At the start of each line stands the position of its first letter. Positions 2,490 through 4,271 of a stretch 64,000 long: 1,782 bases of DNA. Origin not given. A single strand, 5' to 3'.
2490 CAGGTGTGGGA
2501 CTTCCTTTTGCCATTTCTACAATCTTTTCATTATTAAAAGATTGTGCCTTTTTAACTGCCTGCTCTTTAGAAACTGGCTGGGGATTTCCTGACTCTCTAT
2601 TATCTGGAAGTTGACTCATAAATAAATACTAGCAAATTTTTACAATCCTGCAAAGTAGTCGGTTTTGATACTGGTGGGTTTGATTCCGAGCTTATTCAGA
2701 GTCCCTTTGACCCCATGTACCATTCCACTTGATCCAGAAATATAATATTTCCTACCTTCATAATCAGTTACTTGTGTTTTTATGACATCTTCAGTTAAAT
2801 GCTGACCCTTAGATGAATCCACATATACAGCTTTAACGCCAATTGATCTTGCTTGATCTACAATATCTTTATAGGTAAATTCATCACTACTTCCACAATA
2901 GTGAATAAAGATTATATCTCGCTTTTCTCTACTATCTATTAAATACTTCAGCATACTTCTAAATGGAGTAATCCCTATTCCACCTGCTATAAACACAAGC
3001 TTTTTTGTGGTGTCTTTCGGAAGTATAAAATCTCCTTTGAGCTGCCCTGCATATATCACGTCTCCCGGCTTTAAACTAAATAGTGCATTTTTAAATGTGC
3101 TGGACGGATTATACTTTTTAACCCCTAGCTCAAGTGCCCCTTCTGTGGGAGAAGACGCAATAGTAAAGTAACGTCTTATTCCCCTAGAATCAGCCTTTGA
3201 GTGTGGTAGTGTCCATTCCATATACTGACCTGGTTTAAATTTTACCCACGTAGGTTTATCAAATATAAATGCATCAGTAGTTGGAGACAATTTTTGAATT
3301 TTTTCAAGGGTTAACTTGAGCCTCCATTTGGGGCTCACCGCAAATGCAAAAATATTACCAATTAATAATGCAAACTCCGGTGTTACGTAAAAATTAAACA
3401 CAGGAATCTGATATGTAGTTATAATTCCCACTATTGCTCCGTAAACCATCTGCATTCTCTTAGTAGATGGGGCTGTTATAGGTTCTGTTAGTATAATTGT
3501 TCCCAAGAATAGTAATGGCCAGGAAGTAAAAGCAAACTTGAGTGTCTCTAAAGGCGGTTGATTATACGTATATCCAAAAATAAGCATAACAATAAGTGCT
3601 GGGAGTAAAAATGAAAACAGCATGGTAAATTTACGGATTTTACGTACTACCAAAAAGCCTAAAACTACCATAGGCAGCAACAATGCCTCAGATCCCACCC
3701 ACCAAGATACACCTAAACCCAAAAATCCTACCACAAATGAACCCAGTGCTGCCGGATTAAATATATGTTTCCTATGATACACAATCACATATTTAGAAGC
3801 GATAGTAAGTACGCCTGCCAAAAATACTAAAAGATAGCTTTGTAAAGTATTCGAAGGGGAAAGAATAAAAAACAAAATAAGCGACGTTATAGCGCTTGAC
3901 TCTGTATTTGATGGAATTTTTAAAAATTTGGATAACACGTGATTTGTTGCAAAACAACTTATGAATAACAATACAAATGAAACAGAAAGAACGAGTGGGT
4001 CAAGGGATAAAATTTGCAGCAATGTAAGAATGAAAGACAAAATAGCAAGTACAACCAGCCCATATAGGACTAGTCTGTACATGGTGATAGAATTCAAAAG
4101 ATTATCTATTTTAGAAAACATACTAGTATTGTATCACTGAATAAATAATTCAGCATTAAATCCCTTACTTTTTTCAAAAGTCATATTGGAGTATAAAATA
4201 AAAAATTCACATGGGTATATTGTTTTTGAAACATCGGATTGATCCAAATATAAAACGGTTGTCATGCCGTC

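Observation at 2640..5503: Minimal Rnf/Nqr-like flavin electron-transfer operon: RnfD/NqrB-like membrane domain fused to an NqrF-like NAD(P)H:FAD domain, plus ApbE and an extracytoplasmic FMN-binding protein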

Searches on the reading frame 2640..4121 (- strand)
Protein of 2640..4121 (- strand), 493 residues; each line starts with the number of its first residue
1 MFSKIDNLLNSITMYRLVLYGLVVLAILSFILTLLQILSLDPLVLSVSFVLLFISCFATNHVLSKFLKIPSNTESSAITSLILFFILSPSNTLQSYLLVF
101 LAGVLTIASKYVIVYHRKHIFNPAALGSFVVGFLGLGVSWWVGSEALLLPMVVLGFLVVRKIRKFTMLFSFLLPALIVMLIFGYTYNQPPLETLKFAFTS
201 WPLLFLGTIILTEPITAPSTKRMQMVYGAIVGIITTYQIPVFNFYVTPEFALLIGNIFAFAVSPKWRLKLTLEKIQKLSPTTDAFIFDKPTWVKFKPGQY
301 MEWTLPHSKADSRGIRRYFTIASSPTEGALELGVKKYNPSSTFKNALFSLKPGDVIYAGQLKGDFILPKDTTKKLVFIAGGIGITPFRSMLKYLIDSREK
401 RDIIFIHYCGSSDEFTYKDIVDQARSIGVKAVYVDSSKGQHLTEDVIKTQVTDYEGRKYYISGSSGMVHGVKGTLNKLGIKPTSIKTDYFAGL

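Call 3: search_protein_families(library=pfam, proteins=[window:2640-4121:-], max_evalue=1)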
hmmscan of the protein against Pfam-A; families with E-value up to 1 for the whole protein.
window:2640-4121:- (493 aa): 6 families
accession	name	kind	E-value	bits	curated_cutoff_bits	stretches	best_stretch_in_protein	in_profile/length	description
PF03116.20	NQR2_RnfD_RnfE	-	1.8e-08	34.6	27.7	1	142-260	170-284/296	NQR2, RnfD, RnfE family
PF00175.26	NAD_binding_1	-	2.1e-08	35.2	22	1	377-472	1-108/109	Oxidoreductase NAD-binding domain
PF00970.30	FAD_binding_6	-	1.2e-06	29.2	21.1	1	270-356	2-88/99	Oxidoreductase FAD-binding domain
PF08030.17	NAD_binding_6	-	0.0018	18.8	22.2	1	373-414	2-48/156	Ferric reductase NAD binding domain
PF22290.1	DmmA-like_N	-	0.064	14.1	33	1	368-485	14-124/124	Dimethylamine monooxygenase subunit DmmA-like, N-terminal domain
PF19870.4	DUF6343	-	0.064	14.1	27.2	0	212-262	5-55/82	Family of unknown function (DUF6343)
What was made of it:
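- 3327..4121 (-): Gene 3, residues 1-265: RnfD/NqrB-fold membrane domain with 10 predicted TM segments, N-in/C-in. Pfam PF03116 34.6 bits (call 3).
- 2640..3320 (-): Gene 3, residues 268-493 plus stop: cytoplasmic ferredoxin-reductase-type FAD (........) and NAD(P)H (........) domain. Pfam FAD_binding_6 and NAD_binding_1 (call 3).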

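Call 4: search_protein_families(library=ncbifam, proteins=[window:2640-4121:-], max_evalue=1)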
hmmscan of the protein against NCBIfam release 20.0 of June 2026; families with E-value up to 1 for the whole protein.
window:2640-4121:- (493 aa): 31 families (the best 25 are shown)
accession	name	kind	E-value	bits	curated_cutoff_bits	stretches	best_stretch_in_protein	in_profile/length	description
NF009805.0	PRK13289.1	equivalog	2e-25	89.6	432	1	288-490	178-392/399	NO-inducible flavohemoprotein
NF040810.1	BenC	equivalog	8.4e-15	54.8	430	1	268-490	105-330/333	benzoate 1,2-dioxygenase electron transfer component BenC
NF058606.1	GlBtMonoRdsGbcB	equivalog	2.7e-13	49.6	500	1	282-476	30-233/362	glycine betaine monooxygenase reductase subunit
NF005963.0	PRK08051.1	equivalog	7.1e-13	48.4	230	1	270-491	6-231/233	NAD(P)H-flavin reductase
NF007964.0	PRK10684.1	equivalog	1.9e-12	46.8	383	1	271-490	13-237/333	NADH oxidoreductase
TIGR02160.1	PA_CoA_Oxy5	hypoth_equivalog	2.1e-12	46.5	420.8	2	294-409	32-146/352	1,2-phenylacetyl-CoA epoxidase subunit PaaE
TIGR01941.1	nqrF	equivalog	7.8e-11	41.5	295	1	321-422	227-321/405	NADH:ubiquinone reductase (Na(+)-transporting) subunit F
NF006220.0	PRK08345.1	subfamily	1.6e-10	40.7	395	1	294-419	42-161/294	cytochrome-c3 hydrogenase subunit gamma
NF045803.1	MethMoxFADbindMmoC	equivalog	2.1e-10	39.9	500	1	290-419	135-260/343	aromatic/alkene monooxygenase hydroxylase FAD-binding subunit MmoC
NF000796.0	PRK00054.1-1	equivalog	1.7e-09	37.3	224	1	269-477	5-191/254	dihydroorotate dehydrogenase electron transfer subunit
NF040830.1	sulfhyd_ShyC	equivalog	5.4e-09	35.6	600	1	294-419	38-155/288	NAD(P)-dependent hydrogenase/sulfhydrogenase 2 subunit gamma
NF052252.1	flav_redu_LuxG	exception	1.7e-08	33.9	340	1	271-419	4-148/232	flavin mononucleotide reductase LuxG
NF040835.1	sulfhyd_HydG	equivalog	2.3e-08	33.6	650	1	289-419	41-169/292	NADPH-dependent hydrogenase/sulfhydrogenase 1 subunit gamma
TIGR02911.1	sulfite_red_B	equivalog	4.3e-07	29.3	288.6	1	287-489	23-223/261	anaerobic sulfite reductase subunit AsrB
NF008822.0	PRK11872.1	equivalog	6.3e-07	28.7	402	1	270-462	109-289/341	anthranilate 1,2-dioxygenase electron transfer component AntC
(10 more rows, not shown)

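Call 13: find_homologous_proteins(query=window:2640-4121:-, max_evalue=0.00001)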
Query window:2640-4121:- (493 aa): 7679 proteins with E <= 0.00001 among 8000 candidates; the best 120 are listed.
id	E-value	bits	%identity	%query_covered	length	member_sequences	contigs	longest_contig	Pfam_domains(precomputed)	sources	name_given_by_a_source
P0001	0.0e+0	1082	100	100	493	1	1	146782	PF00175.27,PF03116.21,PF00970.31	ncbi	-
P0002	4.7e-237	806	70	100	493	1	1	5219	PF00175.27,PF03116.21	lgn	-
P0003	3.5e-236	803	72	100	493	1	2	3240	PF00175.27,PF03116.21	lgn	-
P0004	1.3e-233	794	70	100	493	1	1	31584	PF00175.27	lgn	-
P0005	1.1e-232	791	70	100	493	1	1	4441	PF00175.27,PF03116.21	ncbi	-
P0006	2.0e-228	777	70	100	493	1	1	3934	PF00175.27,PF03116.21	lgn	-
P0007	4.7e-225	766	70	97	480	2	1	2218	PF00175.27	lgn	-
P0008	2.3e-204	698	61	99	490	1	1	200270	PF00175.27,PF00970.31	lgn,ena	-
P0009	4.6e-199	680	61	99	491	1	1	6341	PF00175.27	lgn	-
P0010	2.8e-197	675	61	99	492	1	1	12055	PF00175.27,PF00970.31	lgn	-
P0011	6.7e-197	673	61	99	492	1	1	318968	PF00175.27,PF00970.31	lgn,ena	-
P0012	2.0e-196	672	58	100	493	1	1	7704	PF00175.27,PF00970.31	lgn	-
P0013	1.9e-174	599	55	100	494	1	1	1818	PF00175.27,PF03116.21,PF00970.31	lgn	-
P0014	1.9e-161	556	53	97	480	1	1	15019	PF00175.27,PF03116.21,PF00970.31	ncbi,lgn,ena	-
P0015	2.8e-159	549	53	100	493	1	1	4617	PF00175.27,PF03116.21,PF00970.31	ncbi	-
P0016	4.5e-158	545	52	97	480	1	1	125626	PF00175.27,PF03116.21,PF00970.31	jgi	-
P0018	5.5e-144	499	49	100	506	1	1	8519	PF00175.27,PF03116.21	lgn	-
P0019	7.4e-144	498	51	100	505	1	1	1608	PF00175.27,PF03116.21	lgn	-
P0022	1.2e-142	494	48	99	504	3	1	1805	PF00175.27,PF03116.21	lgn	-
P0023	1.6e-142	494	47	100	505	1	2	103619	PF00175.27,PF03116.21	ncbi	-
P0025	4.8e-142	492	48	100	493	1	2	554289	PF00175.27,PF03116.21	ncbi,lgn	-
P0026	7.6e-142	492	48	100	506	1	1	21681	PF00175.27,PF03116.21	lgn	-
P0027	7.7e-141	488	47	99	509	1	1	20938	PF00175.27,PF03116.21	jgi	jgi:glycine betaine catabolism B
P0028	1.4e-140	488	47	99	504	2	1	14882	PF00175.27,PF03116.21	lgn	-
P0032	5.2e-140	486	49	100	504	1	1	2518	PF00175.27,PF03116.21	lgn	-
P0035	7.5e-140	485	47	99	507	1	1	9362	PF00175.27,PF03116.21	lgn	-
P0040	4.2e-139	483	48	99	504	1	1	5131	PF00175.27,PF03116.21,PF00970.31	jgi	jgi:ferredoxin-NADP reductase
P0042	7.7e-139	482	47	100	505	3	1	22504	PF00175.27,PF03116.21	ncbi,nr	ncbi:MAG: RnfABCDGE type electron transport complex subunit D [Candidatus Levybacteria bacterium]|nr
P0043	1.3e-138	481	46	100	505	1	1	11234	PF00175.27,PF03116.21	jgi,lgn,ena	-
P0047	1.9e-138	481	50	100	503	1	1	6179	PF00175.27,PF03116.21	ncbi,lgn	-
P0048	3.8e-138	480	47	99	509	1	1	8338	PF00175.27,PF03116.21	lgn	-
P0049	4.5e-138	479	48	97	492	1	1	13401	PF00175.27,PF03116.21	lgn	-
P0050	5.5e-138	479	48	97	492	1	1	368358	PF00175.27,PF03116.21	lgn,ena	-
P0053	9.8e-138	478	49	99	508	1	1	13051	PF00175.27,PF03116.21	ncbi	-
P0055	1.0e-137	478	48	99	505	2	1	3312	PF00175.27,PF03116.21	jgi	jgi:ferredoxin-NADP reductase/Na+-translocating ferredoxin:NAD+ oxidoreductase RnfD subunit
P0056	1.9e-137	477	47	99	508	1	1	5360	PF00175.27,PF03116.21,PF00970.31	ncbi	-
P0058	2.3e-137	477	48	100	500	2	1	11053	PF00175.27,PF03116.21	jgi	jgi:ferredoxin-NADP reductase/Na+-translocating ferredoxin:NAD+ oxidoreductase RnfD subunit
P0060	3.4e-137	476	47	99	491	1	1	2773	PF00175.27,PF03116.21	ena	-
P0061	3.9e-137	476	47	100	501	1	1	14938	PF00175.27,PF03116.21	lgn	-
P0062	3.9e-137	476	46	99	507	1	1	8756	PF00175.27,PF03116.21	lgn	-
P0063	5.3e-137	476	46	100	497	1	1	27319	PF00175.27,PF03116.21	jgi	jgi:ferredoxin-NADP reductase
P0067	8.7e-137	475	48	100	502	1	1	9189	PF00175.27,PF03116.21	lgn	-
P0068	8.8e-137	475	48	99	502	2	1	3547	PF00175.27,PF03116.21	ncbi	-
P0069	9.4e-137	475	49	100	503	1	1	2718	PF00175.27,PF03116.21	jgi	jgi:glycine betaine catabolism B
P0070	1.1e-136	475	46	100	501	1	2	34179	PF00175.27,PF03116.21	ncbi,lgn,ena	ncbi:MAG: oxidoreductase [Patescibacteria group bacterium]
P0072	1.2e-136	475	47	100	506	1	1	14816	PF00175.27,PF03116.21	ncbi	-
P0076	2.2e-136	474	47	99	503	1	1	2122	PF00175.27,PF03116.21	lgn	-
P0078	3.0e-136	473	47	99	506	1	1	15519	PF00175.27,PF03116.21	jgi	jgi:ferredoxin-NADP reductase/Na+-translocating ferredoxin:NAD+ oxidoreductase RnfD subunit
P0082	6.0e-136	472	48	99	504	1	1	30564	PF00175.27,PF03116.21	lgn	-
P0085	9.8e-136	472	46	99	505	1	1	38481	PF00175.27,PF03116.21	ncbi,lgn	-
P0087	1.2e-135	471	46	100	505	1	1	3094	PF00175.27,PF03116.21,PF08030.18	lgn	-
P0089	1.3e-135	471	47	100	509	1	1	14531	PF00175.27,PF03116.21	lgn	-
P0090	1.7e-135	471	46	99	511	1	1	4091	PF00175.27,PF03116.21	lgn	-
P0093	2.3e-135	470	46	100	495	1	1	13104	PF00175.27,PF03116.21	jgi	jgi:ferredoxin-NADP reductase/Na+-transporting NADH:ubiquinone oxidoreductase subunit NqrB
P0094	2.5e-135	470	46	100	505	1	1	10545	PF00175.27,PF03116.21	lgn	-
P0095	2.8e-135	470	47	100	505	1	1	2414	PF00175.27,PF03116.21,PF08030.18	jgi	jgi:ferredoxin-NADP reductase/Na+-transporting NADH:ubiquinone oxidoreductase subunit NqrB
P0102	5.5e-135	469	47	99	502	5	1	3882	PF00175.27,PF03116.21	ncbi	-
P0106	7.8e-135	469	47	100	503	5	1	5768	PF00175.27,PF03116.21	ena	-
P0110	1.0e-134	468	47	99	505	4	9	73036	PF00175.27,PF03116.21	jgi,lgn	jgi:ferredoxin-NADP reductase/Na+-translocating ferredoxin:NAD+ oxidoreductase RnfD subunit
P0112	1.3e-134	468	47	99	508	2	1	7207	PF00175.27,PF03116.21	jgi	jgi:ferredoxin-NADP reductase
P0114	1.4e-134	468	47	99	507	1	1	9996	PF00175.27,PF03116.21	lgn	-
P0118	1.9e-134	467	47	100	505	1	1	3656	PF00175.27,PF03116.21,PF08030.18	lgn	-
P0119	1.9e-134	467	48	99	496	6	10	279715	PF00175.27,PF03116.21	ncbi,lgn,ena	-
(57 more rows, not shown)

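Call 17: search_solved_structures(query=A2, max_evalue=0.01, show_alignments=3)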
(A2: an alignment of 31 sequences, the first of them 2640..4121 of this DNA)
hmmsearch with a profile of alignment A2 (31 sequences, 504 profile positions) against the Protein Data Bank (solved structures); distinct sequences matched with E-value up to 0.01: 109 (the best 60 are shown).
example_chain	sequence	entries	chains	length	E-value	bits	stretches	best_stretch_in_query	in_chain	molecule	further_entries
7qty_A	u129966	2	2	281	5.8e-16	61.3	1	318-503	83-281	Na(+)-translocating NADH-quinone reductase subunit F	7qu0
7xk3_F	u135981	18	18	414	2e-15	59.5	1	344-503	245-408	Na(+)-translocating NADH-quinone reductase subunit F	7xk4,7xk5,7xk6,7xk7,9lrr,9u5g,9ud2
4u9u_A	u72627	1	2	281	2.1e-15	59.4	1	343-503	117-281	Na(+)-translocating NADH-quinone reductase subunit F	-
1qfj_A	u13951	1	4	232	2.1e-15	59.4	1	269-486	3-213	PROTEIN (FLAVIN REDUCTASE)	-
8ad4_A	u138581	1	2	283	2.1e-15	59.4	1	343-503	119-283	Na(+)-translocating NADH-quinone reductase subunit F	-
4uaj_A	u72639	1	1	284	2.2e-15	59.4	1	343-503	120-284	Na(+)-translocating NADH-quinone reductase subunit F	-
7qu3_A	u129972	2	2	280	2.3e-15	59.3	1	319-503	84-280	Na(+)-translocating NADH-quinone reductase subunit F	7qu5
2r6h_A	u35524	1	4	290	2.5e-15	59.2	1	347-501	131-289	NADH:ubiquinone oxidoreductase, Na translocating, F subunit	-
8a1t_F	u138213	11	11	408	3.4e-15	58.8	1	344-503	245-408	Na(+)-translocating NADH-quinone reductase subunit F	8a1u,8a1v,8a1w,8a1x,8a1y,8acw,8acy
2eix_A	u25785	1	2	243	4.5e-15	58.3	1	271-491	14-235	NADH-cytochrome b5 reductase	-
8ad3_A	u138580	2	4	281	1.8e-14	56.4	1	343-499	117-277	Na(+)-translocating NADH-quinone reductase subunit F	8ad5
1cqx_A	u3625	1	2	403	2.5e-14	55.9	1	273-501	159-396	FLAVOHEMOPROTEIN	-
3ozu_A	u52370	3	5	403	3.3e-14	55.5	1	273-501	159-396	Flavohemoprotein | Flavohemoglobin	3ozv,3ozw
4eh1_A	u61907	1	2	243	3.4e-14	55.4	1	274-501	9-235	Flavohemoprotein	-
4wqm_A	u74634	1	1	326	1.1e-13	53.7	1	267-501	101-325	Toluene-4-monooxygenase electron transfer component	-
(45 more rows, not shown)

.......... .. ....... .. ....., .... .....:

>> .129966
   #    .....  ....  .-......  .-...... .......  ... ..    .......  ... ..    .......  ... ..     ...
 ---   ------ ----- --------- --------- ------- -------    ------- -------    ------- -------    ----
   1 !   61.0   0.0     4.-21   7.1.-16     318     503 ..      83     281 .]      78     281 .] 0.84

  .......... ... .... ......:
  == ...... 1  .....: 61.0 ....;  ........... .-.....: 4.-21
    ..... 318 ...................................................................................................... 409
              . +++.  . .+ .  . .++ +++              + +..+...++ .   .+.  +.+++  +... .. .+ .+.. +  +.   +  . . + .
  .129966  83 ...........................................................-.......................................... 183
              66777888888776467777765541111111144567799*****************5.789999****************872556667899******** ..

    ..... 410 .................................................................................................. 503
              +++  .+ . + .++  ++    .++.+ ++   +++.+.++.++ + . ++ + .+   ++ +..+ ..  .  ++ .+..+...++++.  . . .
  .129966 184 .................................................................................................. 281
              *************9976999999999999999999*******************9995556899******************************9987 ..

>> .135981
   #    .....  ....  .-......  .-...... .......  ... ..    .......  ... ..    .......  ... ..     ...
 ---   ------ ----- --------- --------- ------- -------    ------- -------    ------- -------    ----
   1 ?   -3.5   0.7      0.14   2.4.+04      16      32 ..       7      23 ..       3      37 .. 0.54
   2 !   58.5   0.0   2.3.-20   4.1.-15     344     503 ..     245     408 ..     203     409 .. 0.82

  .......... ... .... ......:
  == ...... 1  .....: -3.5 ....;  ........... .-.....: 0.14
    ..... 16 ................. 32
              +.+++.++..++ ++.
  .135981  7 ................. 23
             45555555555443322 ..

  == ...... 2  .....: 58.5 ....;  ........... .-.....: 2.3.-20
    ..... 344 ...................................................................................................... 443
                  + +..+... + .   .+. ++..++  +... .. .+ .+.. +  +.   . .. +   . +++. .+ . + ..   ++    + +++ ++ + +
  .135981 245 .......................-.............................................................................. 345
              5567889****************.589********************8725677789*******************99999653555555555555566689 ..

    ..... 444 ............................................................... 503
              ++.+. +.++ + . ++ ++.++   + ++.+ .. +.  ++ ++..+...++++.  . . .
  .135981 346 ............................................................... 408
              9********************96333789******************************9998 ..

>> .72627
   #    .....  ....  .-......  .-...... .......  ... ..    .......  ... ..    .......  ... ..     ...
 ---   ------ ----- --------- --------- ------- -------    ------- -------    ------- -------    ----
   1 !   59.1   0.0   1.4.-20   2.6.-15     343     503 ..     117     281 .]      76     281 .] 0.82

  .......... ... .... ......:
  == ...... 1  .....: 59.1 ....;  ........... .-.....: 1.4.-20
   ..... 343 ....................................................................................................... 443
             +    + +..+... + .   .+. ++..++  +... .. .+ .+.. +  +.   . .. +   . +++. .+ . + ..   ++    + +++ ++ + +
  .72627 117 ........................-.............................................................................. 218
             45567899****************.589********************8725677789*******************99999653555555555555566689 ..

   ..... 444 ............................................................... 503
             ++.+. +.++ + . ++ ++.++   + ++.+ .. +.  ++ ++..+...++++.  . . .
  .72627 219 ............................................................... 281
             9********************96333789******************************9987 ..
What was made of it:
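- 2640..3320 (-): Best solved sequence relatives are NqrF, 5.8e-16 (call 17).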

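Call 22: find_encoding_contigs(protein=P0001, flank=10000, max_places=3)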
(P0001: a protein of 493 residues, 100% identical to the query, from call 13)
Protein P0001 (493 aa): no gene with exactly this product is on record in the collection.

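Call 23: find_related_loci(query=A2, collection=genome_contigs, flank=6000)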
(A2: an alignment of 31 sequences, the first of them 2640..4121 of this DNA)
Query A2 (493 aa) in genome_contigs; peptide patterns used: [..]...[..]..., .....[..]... (x = any residue, [..] = any of these).
600 stretches matched a pattern (row limit reached: there are more); 471 encode a relative of the query (tblastn E <= 1e-3); the best 80 are kept; 80 distinct loci.
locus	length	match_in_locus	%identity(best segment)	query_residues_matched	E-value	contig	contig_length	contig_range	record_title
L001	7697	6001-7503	49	5-492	2e-147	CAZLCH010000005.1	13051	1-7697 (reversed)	MAG TPA_asm: uncultured Gammaproteobacteria bacterium isolate SRP173033_co3_113 genome assembly, contig: NODE_6316_lengt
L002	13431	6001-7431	48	5-492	1e-137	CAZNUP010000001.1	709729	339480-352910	MAG TPA_asm: uncultured Gammaproteobacteria bacterium isolate SRP292972_co3_34 genome assembly, contig: NODE_7_length_70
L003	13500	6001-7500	46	5-493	4e-132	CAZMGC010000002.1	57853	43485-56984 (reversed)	MAG TPA_asm: uncultured Gammaproteobacteria bacterium isolate SRP278252_co2_146 genome assembly, contig: NODE_874_length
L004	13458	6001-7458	47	5-492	1e-130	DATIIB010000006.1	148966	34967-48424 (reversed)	MAG TPA_asm: Candidatus Saccharimonadales bacterium isolate SMAG_U15653 k141_712240, whole genome shotgun sequence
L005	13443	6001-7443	44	4-492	5e-130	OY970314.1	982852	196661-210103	MAG: Candidatus Woesebacteria bacterium isolate MFD01299.bin.c.5 genome assembly, chromosome: 1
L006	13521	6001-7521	45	1-492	5e-135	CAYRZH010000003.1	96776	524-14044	MAG TPA_asm: uncultured Candidatus Saccharibacteria bacterium isolate binchicken_co16_374 genome assembly, contig: NODE_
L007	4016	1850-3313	45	5-493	4e-131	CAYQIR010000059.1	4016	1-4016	MAG TPA_asm: uncultured Candidatus Saccharibacteria bacterium isolate binchicken_co38_1169 genome assembly, contig: NODE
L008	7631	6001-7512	44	1-492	8e-128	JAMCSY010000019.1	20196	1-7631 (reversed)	MAG: Patescibacteria group bacterium isolate FK_Sedi_A_Bin.193 NODE_6037_length_20196_cov_13.1712, whole genome shotgun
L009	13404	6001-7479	44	1-492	3e-126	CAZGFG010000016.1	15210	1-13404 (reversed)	MAG TPA_asm: uncultured Gammaproteobacteria bacterium isolate binchicken_co125_1135 genome assembly, contig: NODE_7891_l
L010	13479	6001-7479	42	1-492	6e-126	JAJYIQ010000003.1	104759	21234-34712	MAG: bacterium isolate DBS2-1.bin128 NODE_321_length_104759_cov_14.657093, whole genome shotgun sequence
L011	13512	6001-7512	43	1-493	7e-126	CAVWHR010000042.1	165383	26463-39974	MAG: uncultured Chloroflexia bacterium isolate MFD01299.bin.2.145 genome assembly, contig: contig_7612, whole genome sho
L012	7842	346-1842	42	1-492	2e-125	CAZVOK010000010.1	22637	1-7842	MAG TPA_asm: uncultured Candidatus Peribacteria bacterium isolate binchicken_co105_403 genome assembly, contig: NODE_281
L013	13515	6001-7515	42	1-493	4e-125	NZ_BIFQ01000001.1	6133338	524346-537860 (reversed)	Dictyobacter aurantiacus strain S27 sequence1, whole genome shotgun sequence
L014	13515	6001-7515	42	1-493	1e-124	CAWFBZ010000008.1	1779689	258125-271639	MAG: uncultured Chloroflexia bacterium isolate MFD02416.bin.2.106 genome assembly, contig: contig_15582, whole genome sh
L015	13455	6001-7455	45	5-492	2e-124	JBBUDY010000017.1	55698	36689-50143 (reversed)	MAG: Patescibacteria group bacterium isolate H32-bin018_1 H32_bin018_1_000000000017, whole genome shotgun sequence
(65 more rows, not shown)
